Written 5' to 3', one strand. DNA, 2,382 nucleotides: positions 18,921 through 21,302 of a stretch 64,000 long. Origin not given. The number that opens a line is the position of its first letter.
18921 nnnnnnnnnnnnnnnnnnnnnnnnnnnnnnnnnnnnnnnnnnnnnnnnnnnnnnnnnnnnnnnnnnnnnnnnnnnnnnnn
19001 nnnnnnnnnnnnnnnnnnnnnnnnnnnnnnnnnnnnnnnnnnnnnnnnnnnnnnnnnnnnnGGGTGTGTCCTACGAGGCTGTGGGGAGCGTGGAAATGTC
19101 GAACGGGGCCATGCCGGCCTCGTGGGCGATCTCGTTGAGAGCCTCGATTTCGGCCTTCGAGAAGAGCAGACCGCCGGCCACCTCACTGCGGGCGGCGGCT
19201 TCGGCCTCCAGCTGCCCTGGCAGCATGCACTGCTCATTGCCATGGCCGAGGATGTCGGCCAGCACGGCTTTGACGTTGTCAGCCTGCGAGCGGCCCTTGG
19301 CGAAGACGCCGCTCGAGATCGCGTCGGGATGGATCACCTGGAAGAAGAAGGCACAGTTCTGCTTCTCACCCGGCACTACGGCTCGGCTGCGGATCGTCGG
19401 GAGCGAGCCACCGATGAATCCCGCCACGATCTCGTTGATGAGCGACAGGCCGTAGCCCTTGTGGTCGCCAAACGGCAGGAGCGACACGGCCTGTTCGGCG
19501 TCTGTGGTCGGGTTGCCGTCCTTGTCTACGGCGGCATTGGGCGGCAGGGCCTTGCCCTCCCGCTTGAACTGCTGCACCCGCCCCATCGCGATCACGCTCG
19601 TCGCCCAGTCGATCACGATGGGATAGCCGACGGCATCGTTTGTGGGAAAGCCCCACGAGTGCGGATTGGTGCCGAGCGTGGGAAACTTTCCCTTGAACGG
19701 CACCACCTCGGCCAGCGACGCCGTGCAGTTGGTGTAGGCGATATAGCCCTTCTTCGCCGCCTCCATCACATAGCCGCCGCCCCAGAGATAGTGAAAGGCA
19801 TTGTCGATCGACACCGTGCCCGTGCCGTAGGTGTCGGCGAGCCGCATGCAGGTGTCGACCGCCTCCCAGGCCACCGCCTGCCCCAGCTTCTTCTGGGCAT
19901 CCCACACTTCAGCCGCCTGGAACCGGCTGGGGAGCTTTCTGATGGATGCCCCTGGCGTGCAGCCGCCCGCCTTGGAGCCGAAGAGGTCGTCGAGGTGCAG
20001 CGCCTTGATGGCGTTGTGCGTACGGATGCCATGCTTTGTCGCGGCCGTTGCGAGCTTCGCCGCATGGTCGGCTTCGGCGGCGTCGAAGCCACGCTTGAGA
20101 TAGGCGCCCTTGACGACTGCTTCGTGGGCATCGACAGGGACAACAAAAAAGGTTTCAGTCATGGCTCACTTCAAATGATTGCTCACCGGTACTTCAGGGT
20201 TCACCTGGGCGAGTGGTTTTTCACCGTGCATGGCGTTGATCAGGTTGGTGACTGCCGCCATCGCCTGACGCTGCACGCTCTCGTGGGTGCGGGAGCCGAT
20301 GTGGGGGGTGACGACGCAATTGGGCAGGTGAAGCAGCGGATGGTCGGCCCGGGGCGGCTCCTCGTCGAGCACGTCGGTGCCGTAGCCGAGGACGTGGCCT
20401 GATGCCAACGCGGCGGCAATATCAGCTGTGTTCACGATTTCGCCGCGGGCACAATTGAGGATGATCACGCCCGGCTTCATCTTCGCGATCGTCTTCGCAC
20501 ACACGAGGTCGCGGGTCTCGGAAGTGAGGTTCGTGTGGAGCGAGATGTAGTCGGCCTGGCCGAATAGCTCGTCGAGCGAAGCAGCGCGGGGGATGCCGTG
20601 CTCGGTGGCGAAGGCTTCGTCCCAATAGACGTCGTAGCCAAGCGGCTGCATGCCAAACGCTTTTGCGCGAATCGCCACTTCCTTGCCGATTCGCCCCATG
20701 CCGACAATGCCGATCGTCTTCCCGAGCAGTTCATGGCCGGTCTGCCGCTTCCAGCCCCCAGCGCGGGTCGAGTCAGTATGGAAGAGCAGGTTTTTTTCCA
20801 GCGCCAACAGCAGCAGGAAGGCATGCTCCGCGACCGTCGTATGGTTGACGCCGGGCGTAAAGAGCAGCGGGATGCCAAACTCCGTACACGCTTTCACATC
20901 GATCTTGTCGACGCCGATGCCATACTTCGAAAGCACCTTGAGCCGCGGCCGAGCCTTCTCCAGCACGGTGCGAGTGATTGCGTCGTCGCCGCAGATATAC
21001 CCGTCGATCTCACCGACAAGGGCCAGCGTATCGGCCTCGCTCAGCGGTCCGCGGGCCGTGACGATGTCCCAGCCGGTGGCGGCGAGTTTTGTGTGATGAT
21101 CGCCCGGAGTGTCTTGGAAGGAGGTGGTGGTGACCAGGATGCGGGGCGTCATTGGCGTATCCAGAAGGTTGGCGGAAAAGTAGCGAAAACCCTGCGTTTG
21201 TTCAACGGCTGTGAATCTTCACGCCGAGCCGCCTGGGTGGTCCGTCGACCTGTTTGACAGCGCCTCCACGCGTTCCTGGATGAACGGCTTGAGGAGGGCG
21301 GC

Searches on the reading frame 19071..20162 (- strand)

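Call 10: search_protein_families(library=pfam, proteins=[window:19071-20162:-])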
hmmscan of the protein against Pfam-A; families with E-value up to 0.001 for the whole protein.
window:19071-20162:- (363 aa): 1 family
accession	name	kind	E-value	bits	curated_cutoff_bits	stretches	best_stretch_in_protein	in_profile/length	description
PF02615.19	Ldh_2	-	8.1e-65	219.6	38.8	1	10-342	3-332/333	Malate/L-lactate dehydrogenase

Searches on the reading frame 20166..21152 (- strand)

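Call 10: search_protein_families(library=pfam, proteins=[window:20166-21152:-])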
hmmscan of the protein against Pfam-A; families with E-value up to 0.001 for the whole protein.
window:20166-21152:- (328 aa): 3 families
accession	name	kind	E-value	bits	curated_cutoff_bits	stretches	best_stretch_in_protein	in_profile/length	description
PF02826.25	2-Hacid_dh_C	-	3.5e-58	196.3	25.1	1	113-286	2-178/178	D-isomer specific 2-hydroxyacid dehydrogenase, NAD binding domain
PF00389.36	2-Hacid_dh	-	2.2e-23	82.9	24.6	1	29-318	21-134/134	D-isomer specific 2-hydroxyacid dehydrogenase, catalytic domain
PF03446.21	NAD_binding_2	-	0.00011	22.7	21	1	146-251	1-109/161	NAD binding domain of 6-phosphogluconate dehydrogenase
